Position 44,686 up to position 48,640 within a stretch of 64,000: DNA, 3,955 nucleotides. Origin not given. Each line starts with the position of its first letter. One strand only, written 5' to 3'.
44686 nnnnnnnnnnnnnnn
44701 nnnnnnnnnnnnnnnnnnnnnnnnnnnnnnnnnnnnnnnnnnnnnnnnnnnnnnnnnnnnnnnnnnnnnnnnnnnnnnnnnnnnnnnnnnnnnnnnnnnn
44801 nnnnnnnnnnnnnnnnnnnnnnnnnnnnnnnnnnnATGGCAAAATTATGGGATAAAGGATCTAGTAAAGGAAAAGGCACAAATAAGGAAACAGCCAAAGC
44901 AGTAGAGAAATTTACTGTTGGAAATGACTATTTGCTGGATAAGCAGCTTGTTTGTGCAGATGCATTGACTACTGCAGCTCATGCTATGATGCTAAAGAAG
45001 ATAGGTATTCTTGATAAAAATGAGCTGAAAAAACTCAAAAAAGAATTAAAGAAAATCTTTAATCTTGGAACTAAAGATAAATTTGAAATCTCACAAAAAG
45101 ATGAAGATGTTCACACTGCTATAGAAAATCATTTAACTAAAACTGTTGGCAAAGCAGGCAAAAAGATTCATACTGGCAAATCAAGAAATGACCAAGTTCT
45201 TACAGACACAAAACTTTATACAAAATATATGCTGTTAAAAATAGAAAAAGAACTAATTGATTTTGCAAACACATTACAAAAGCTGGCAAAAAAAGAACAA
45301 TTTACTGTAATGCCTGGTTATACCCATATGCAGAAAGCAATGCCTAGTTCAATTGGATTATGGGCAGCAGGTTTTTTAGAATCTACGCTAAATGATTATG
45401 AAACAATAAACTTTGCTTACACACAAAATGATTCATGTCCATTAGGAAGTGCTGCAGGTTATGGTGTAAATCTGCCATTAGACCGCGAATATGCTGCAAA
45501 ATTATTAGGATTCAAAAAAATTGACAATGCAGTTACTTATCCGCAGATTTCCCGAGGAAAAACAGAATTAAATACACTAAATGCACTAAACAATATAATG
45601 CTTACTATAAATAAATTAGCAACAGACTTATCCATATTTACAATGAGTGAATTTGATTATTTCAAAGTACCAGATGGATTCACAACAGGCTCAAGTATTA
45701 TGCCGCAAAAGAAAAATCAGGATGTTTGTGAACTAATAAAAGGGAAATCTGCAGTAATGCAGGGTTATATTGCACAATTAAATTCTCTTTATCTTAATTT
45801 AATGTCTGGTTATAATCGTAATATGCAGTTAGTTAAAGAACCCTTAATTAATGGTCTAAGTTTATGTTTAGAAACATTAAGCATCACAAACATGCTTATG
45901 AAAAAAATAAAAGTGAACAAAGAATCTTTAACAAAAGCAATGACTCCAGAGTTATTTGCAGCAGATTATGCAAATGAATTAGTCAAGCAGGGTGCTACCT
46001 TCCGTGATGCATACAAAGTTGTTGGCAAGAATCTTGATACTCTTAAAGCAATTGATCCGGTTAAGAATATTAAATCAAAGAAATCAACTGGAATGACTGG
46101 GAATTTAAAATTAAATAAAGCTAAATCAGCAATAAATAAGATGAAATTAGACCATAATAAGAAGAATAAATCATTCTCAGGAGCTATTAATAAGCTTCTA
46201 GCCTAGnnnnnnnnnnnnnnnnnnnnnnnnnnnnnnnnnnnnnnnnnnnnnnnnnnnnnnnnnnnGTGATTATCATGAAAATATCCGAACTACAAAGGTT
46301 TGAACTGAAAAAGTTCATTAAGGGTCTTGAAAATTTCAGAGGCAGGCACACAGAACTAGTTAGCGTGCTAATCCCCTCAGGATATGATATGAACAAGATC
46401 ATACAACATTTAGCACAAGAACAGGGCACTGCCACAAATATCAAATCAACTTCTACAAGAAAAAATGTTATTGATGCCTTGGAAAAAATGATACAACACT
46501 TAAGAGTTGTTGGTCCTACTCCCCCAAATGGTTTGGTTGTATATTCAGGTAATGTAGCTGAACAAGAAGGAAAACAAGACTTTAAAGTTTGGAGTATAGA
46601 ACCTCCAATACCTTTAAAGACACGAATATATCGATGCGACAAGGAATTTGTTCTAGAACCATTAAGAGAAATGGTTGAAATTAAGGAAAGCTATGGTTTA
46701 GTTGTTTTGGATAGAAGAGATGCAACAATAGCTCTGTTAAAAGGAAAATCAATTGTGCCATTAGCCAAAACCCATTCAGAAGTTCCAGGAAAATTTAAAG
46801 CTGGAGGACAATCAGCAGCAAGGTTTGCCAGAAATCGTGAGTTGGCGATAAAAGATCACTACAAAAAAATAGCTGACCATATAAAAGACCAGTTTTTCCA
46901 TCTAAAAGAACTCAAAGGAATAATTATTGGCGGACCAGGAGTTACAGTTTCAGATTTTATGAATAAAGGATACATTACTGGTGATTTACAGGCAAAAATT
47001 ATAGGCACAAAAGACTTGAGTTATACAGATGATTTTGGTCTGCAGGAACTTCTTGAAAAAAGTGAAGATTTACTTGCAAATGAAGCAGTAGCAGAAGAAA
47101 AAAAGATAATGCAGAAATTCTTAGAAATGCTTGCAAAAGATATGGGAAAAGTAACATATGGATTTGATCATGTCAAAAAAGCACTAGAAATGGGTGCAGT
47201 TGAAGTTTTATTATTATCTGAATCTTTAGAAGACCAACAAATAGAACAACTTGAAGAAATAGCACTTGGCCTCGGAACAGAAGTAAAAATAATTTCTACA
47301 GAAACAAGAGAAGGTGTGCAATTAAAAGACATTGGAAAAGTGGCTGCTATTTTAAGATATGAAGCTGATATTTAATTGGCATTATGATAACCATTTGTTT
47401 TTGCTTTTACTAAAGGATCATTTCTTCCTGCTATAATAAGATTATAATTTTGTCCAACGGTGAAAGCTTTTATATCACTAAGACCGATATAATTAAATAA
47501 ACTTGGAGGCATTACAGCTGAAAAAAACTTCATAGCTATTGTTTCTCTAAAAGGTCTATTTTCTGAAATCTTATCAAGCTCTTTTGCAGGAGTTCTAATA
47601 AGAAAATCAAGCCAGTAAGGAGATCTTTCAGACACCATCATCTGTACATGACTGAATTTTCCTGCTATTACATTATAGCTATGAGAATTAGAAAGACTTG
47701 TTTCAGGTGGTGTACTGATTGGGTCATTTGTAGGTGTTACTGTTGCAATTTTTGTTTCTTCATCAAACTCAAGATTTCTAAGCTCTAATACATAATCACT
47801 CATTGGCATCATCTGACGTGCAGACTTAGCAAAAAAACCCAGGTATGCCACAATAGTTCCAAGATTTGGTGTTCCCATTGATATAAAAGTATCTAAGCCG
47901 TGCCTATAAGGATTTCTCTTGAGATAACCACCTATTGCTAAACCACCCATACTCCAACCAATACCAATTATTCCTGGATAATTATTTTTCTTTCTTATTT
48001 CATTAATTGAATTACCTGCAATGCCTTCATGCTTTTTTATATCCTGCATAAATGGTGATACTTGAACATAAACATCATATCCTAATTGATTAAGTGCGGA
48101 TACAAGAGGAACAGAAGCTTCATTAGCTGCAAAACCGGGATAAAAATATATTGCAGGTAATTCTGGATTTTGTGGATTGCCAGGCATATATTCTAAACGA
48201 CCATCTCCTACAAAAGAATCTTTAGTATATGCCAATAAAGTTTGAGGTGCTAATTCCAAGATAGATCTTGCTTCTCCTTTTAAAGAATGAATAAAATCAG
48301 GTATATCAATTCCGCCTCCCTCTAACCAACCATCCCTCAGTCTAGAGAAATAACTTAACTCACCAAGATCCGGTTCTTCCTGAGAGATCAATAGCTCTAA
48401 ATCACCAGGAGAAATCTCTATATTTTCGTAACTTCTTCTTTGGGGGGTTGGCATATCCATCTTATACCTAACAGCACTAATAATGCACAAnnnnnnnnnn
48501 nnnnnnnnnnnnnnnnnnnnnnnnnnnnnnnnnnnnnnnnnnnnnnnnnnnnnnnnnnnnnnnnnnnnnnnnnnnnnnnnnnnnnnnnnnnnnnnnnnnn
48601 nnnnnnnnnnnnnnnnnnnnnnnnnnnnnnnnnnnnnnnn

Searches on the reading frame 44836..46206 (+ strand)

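Call 8: search_protein_families(library=pfam, proteins=[window:44836-46206:+])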
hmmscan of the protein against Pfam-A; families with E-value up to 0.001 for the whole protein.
window:44836-46206:+ (456 aa): 2 families
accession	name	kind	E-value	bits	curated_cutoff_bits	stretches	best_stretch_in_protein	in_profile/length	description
PF00206.25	Lyase_1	-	8.5e-51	173.7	27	1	40-310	25-312/312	Lyase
PF14698.11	ASL_C2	-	9.4e-05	23.2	27.3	1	374-398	3-27/69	Argininosuccinate lyase C-terminal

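Call 90: search_protein_families(library=ncbifam, proteins=[window:44836-46206:+], max_evalue=0.00001)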
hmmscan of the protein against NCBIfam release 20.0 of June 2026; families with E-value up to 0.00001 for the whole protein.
window:44836-46206:+ (456 aa): 14 families
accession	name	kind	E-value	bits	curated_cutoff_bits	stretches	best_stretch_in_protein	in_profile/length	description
TIGR00838.1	argH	equivalog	3.6e-98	329.5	279.5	1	16-403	7-393/455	argininosuccinate lyase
NF008964.0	PRK12308.1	equivalog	4.6e-72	243.3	657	1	20-400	10-392/624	argininosuccinate lyase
NF005000.0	PRK06389.1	equivalog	9.8e-53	179.8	388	1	15-411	8-394/434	argininosuccinate lyase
NF002563.0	PRK02186.1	subfamily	7.6e-50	170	625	1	46-401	445-802/890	argininosuccinate lyase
NF052535.1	CoM_syn_XcbC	exception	6.6e-39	134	575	1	37-417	34-411/495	2-phosphosulfolactate phosphatase XcbC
NF005218.0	PRK06705.1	equivalog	6.1e-31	107.7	883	1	45-394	44-395/502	argininosuccinate lyase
TIGR00928.1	purB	equivalog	7.7e-26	90.8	326.2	1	54-398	35-383/436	adenylosuccinate lyase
TIGR02426.1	protocat_pcaB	equivalog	2.6e-19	69.3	355.75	1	49-315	31-295/338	3-carboxy-cis,cis-muconate cycloisomerase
NF006554.0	PRK09053.1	equivalog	4.3e-14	52.2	595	1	99-312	91-305/453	3-carboxy-cis,cis-muconate cycloisomerase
NF006500.1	PRK08937.2-4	subfamily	4.5e-13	48.8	626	1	105-310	95-301/448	adenylosuccinate lyase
NF052556.1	NtrsucLyaStm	equivalog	5.3e-11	42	650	1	101-309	102-319/466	nitrosuccinate lyase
NF008909.0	PRK12273.1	subfamily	2.5e-10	39.9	510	1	111-323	137-363/474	aspartate ammonia-lyase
TIGR00979.1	fumC_II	equivalog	2.9e-08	32.9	664.75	1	18-310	22-339/458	class II fumarate hydratase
NF052536.2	CoM_syn_XcbD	exception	5.6e-07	28.6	600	1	120-366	108-357/443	3-sulfopropionylcysteine synthase XcbD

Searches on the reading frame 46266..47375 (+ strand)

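Call 54: search_protein_families(library=pfam, proteins=[window:46266-47375:+], max_evalue=0.01)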
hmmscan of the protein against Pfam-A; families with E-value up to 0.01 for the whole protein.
window:46266-47375:+ (369 aa): 6 families
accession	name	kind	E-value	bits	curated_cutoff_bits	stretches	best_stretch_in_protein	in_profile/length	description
PF03464.20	eRF1_2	-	2.2e-35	122.3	27.1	1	143-271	2-132/133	eRF1 domain 2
PF03465.20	eRF1_3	-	8.3e-24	84.6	25.8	1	276-366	2-105/106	eRF1 domain 3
PF03463.20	eRF1_1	-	5.7e-17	62.3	23.8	1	16-137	2-123/123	eRF1 domain 1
PF18854.6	baeRF_family10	-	2e-12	48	27.1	1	130-265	3-137/143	Bacterial archaeo-eukaryotic release factor family 10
PF18859.6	acVLRF1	-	5e-12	46.6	27.1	1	146-231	5-89/130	Actinobacteria/chloroflexi VLRF1 release factor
PF01248.31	Ribosomal_L7Ae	-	0.0014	18.7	22.1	1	289-347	9-66/95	Ribosomal protein L7Ae/L30e/S12e/Gadd45 family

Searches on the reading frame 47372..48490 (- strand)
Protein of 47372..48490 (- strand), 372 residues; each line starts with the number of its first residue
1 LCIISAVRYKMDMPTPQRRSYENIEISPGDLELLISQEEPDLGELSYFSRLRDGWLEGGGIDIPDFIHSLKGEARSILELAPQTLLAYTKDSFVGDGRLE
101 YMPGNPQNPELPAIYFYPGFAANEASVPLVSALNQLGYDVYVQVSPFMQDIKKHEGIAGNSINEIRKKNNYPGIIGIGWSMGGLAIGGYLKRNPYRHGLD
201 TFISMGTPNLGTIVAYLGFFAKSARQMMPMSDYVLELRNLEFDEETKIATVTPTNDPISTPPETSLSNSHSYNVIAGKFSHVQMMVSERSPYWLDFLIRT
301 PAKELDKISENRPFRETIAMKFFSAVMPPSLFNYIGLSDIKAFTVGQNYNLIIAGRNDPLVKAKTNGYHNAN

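Call 54: search_protein_families(library=pfam, proteins=[window:47372-48490:-], max_evalue=0.01)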
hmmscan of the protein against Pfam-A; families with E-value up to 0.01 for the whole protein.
window:47372-48490:- (372 aa): 1 family
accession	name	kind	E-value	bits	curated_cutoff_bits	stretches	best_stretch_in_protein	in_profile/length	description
PF02089.21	Palm_thioest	-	0.0033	17.6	26.8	1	163-212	63-113/254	Palmitoyl protein thioesterase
